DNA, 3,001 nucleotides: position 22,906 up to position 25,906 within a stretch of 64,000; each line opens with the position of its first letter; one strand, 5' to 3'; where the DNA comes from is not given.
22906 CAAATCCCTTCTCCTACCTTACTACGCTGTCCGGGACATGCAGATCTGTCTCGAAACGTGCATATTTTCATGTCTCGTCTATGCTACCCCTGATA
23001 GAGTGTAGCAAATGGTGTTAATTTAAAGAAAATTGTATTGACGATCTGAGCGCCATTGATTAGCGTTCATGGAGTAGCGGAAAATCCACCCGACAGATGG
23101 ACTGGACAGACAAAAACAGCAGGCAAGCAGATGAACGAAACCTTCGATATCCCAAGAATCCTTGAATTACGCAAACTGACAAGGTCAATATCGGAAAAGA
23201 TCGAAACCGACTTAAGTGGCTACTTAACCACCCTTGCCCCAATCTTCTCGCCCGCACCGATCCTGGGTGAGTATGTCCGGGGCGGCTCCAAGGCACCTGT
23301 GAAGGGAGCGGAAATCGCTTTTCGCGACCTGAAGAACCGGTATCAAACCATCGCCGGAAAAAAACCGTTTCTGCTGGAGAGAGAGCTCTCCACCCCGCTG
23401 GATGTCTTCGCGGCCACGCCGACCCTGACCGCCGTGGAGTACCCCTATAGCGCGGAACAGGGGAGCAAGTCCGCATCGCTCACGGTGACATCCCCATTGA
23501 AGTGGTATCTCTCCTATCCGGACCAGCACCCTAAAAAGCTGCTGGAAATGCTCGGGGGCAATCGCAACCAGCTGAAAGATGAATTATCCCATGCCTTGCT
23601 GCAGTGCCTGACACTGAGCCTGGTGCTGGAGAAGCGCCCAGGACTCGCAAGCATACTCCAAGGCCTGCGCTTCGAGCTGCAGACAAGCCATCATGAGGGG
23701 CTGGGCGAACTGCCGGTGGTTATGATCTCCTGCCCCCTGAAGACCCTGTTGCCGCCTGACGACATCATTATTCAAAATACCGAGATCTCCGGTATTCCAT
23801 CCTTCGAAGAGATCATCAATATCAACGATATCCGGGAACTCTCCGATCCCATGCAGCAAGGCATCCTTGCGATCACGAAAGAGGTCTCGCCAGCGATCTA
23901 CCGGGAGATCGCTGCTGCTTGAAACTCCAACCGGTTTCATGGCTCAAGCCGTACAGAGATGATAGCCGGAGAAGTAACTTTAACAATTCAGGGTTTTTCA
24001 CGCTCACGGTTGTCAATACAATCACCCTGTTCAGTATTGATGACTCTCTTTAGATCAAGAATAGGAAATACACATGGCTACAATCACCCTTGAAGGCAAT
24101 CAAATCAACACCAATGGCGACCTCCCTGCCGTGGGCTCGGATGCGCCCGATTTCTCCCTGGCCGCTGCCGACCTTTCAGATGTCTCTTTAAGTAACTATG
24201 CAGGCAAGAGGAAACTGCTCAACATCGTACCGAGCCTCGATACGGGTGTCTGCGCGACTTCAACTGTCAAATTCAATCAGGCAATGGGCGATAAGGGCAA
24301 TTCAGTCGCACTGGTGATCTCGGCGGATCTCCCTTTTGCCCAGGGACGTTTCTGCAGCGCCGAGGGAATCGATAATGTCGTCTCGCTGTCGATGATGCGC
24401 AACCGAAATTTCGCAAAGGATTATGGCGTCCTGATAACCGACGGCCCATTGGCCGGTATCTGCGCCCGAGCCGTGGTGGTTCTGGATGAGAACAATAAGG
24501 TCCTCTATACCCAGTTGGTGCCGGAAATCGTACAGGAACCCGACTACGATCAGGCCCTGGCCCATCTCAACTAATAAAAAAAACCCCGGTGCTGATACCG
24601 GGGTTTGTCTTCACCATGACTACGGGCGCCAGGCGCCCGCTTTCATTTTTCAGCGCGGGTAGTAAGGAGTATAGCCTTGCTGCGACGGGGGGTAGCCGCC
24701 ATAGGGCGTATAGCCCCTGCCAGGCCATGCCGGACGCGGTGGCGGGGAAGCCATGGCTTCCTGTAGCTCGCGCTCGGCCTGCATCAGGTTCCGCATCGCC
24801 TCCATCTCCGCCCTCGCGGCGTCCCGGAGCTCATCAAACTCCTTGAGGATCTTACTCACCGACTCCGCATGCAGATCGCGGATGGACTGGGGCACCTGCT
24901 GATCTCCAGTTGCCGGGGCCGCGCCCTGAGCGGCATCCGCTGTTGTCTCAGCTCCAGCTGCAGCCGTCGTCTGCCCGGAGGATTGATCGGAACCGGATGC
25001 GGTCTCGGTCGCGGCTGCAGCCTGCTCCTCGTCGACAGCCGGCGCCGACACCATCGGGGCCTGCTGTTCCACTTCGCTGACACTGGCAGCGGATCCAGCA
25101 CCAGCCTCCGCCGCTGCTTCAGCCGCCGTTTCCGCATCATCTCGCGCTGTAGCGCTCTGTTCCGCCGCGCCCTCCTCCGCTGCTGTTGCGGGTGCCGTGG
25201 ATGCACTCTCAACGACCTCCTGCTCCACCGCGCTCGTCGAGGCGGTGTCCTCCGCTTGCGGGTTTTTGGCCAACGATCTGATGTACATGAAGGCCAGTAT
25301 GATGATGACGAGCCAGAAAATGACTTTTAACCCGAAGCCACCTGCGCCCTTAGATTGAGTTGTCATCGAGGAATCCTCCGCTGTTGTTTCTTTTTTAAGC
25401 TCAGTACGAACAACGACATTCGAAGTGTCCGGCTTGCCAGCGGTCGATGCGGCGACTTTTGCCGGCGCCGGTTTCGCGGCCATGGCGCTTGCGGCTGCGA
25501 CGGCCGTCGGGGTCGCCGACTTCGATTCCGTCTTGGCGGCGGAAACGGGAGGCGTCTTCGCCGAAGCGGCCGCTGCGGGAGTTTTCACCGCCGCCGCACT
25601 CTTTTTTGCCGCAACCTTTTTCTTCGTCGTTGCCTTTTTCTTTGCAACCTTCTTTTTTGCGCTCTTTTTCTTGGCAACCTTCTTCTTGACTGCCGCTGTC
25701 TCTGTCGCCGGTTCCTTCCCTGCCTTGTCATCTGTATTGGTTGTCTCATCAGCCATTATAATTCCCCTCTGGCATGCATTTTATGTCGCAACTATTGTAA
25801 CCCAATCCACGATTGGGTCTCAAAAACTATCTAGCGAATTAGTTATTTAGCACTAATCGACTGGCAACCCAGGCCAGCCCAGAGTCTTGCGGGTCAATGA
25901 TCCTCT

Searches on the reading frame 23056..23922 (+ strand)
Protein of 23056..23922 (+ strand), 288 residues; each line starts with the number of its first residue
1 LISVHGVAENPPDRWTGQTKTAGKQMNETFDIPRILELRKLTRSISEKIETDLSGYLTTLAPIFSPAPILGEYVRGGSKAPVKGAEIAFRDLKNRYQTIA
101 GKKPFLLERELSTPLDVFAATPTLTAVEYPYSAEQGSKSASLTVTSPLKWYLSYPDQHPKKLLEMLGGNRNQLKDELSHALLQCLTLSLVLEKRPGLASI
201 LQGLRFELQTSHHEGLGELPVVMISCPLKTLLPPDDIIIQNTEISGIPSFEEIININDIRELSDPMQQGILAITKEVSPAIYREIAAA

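Call 7: search_protein_families(library=pfam, proteins=[window:23056-23922:+])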
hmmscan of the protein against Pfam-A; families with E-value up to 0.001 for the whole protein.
window:23056-23922:+ (288 aa): 0 families

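Call 8: search_protein_families(library=ncbifam, proteins=[window:23056-23922:+])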
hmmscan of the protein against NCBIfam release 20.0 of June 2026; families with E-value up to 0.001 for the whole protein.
window:23056-23922:+ (288 aa): 0 families

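Call 81: predict_structure(alignment_id=A2)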
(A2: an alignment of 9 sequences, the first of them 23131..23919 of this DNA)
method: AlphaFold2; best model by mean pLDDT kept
length: 263 residues; sequences in the alignment: 9
mean_pLDDT: 78.1   pTM: 0.73
mean pLDDT of the five models: 78.1, 58.8, 47.2, 46.9, 38.9
residues with pLDDT >= 90: 24; 70-90: 198; 50-70: 29; < 50: 12
segments of 3 or more residues with pLDDT < 50: 1-3, 215-223
pLDDT, mean of each block of 10 residues (from residue 1): 61 82 81 81 89 85 93 89 85 73 73 74 80 81 81 88 87 76 78 81 57 47 63 75 83 88 76
secondary structure, 60 per line:
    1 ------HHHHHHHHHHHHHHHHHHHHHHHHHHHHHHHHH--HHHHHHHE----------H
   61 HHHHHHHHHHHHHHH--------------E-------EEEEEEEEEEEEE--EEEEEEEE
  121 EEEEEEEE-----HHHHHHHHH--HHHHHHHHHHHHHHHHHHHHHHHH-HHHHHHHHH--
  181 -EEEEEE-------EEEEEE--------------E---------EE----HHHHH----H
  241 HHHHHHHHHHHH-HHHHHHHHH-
elements in order: H7-39 H42-48 H60-75 E98-110 E113-128 H134-142 H145-168 H170-178 E182-187 E195-200 H231-235 H240-252 H254-262

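Call 83: fold_search(model_id=the predicted structure, library=pdb)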
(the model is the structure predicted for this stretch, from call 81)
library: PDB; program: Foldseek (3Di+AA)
matches with E <= 10: 210; with E <= 0.001: 0
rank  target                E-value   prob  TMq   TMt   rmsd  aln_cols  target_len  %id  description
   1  6aq3_E                3.4e-01  0.06  0.12  0.16  19.0       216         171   11  Crystal structure of a trafficking protein particle complex subunit 3 from Naegleria fowleri covalently bound to palmi (released 2017-08-30)
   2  2vrt_B                3.6e-01  0.06  0.15  0.11  19.6       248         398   12  Crystal Structure of E. coli RNase E possessing M1 RNA fragments - Catalytic Domain (released 2008-07-22)
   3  6aq3_D                3.8e-01  0.07  0.14  0.19  18.4       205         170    9  Crystal structure of a trafficking protein particle complex subunit 3 from Naegleria fowleri covalently bound to palmi (released 2017-08-30)
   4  6aq3_B                4.0e-01  0.06  0.13  0.17  18.2       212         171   11  Crystal structure of a trafficking protein particle complex subunit 3 from Naegleria fowleri covalently bound to palmi (released 2017-08-30)
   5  7b6d_A                5.3e-01  0.07  0.15  0.22  20.9       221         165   12  Drosophila melanogaster TRAPPCore (C1, C2, C2L, C3a/b, C4, C5, C6 subunits) (released 2021-06-09)
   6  7u05_F                6.9e-01  0.06  0.15  0.19  21.5       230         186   11  Structure of the yeast TRAPPII-Rab11/Ypt32 complex in the closed/closed state (composite structure) (released 2022-04-27)
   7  6aq3_C                7.7e-01  0.04  0.12  0.17  17.6       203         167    8  Crystal structure of a trafficking protein particle complex subunit 3 from Naegleria fowleri covalently bound to palmi (released 2017-08-30)
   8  6aq3_F                9.1e-01  0.06  0.14  0.20  19.5       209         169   10  Crystal structure of a trafficking protein particle complex subunit 3 from Naegleria fowleri covalently bound to palmi (released 2017-08-30)
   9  6aq3_A                9.7e-01  0.03  0.12  0.16  19.0       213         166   10  Crystal structure of a trafficking protein particle complex subunit 3 from Naegleria fowleri covalently bound to palmi (released 2017-08-30)
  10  7e8t_F                1.1e+00  0.04  0.14  0.18  21.1       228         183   12  Monomer of Ypt32-TRAPPII (released 2022-02-09)
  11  8ieb_B                1.1e+00  0.04  0.12  0.11  16.0       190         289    8  Cryo-EM structure of GPR156 of GPR156-miniGo-scFv16 complex (local refine) (released 2024-02-14)
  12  4xx2_A                1.6e+00  0.06  0.10  0.14  12.4       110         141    9  Ohr from Xylella fastidiosa in oxidized state (released 2016-02-03)
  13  2zef_A                1.6e+00  0.04  0.08  0.07  18.3       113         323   12  Crystal structure of the human glutaminyl cyclase mutant E201D at 1.67 angstrom resolution (released 2008-04-22)
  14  6mx5                  1.7e+00  0.04  0.14  0.17  15.2       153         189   13  Crystal structure of H-NOX protein from Nostoc sp. (released 2018-11-07)
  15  3aon_A                1.9e+00  0.03  0.13  0.16  18.0       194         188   13  Crystal structure of the central axis (NtpD-NtpG) in the catalytic portion of Enterococcus hirae V-type sodium ATPase (released 2011-10-05)
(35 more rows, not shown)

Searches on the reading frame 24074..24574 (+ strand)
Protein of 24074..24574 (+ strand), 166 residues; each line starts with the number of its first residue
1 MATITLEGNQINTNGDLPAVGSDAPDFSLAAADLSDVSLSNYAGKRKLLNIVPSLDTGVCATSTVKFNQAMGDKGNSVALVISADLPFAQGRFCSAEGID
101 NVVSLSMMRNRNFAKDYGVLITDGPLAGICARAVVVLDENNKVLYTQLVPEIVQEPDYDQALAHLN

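Call 7: search_protein_families(library=pfam, proteins=[window:24074-24574:+])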
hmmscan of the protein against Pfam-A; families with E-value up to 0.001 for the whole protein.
window:24074-24574:+ (166 aa): 2 families
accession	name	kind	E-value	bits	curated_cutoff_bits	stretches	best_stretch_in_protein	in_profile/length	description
PF08534.16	Redoxin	-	1.4e-35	122.7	26.6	1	20-162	2-148/148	Redoxin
PF00578.27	AhpC-TSA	-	6.1e-17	62.2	26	1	20-145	1-123/124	AhpC/TSA family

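Call 8: search_protein_families(library=ncbifam, proteins=[window:24074-24574:+])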
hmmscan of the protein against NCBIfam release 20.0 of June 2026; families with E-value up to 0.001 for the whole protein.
window:24074-24574:+ (166 aa): 5 families
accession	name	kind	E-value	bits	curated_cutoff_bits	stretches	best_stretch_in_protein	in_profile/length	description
NF001808.0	PRK00522.1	equivalog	2.8e-71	238.3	123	1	1-165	1-165/167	thiol peroxidase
NF045827.1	perox_SUH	exception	1.5e-51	174.3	298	1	1-163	1-163/178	thiol peroxidase Prx-SUH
NF006960.0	PRK09437.1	equivalog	2.8e-05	24.1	140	1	20-119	6-105/156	thioredoxin-dependent thiol peroxidase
NF040737.1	peroxi_PrxU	equivalog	0.00017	21.4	270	1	18-68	36-91/233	thioredoxin-dependent peroxiredoxin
NF009668.0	PRK13189.1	equivalog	0.00074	18.8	211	0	14-143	6-139/224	peroxiredoxin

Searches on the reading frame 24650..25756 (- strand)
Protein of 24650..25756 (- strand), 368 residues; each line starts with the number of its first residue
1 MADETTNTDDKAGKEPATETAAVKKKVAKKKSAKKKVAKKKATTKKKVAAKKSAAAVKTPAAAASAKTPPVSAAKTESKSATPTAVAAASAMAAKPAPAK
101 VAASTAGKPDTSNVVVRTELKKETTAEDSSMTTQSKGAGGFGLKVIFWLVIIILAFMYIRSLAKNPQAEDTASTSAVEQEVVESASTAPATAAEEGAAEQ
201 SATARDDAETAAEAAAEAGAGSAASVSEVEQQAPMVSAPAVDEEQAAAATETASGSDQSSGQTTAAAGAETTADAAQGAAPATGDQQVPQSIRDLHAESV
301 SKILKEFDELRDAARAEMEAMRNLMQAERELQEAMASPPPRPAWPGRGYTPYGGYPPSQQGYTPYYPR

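Call 7: search_protein_families(library=pfam, proteins=[window:24650-25756:-])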
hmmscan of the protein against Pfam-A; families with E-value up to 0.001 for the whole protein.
window:24650-25756:- (368 aa): 1 family
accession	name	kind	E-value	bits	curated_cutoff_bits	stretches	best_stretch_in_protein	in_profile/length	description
PF22251.1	PFF1_TM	-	0.00057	19.9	32.3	1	132-261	89-220/300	Vacuolar membrane protease, transmembrane domain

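Call 8: search_protein_families(library=ncbifam, proteins=[window:24650-25756:-])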
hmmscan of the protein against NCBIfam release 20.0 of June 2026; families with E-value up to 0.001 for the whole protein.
window:24650-25756:- (368 aa): 0 families
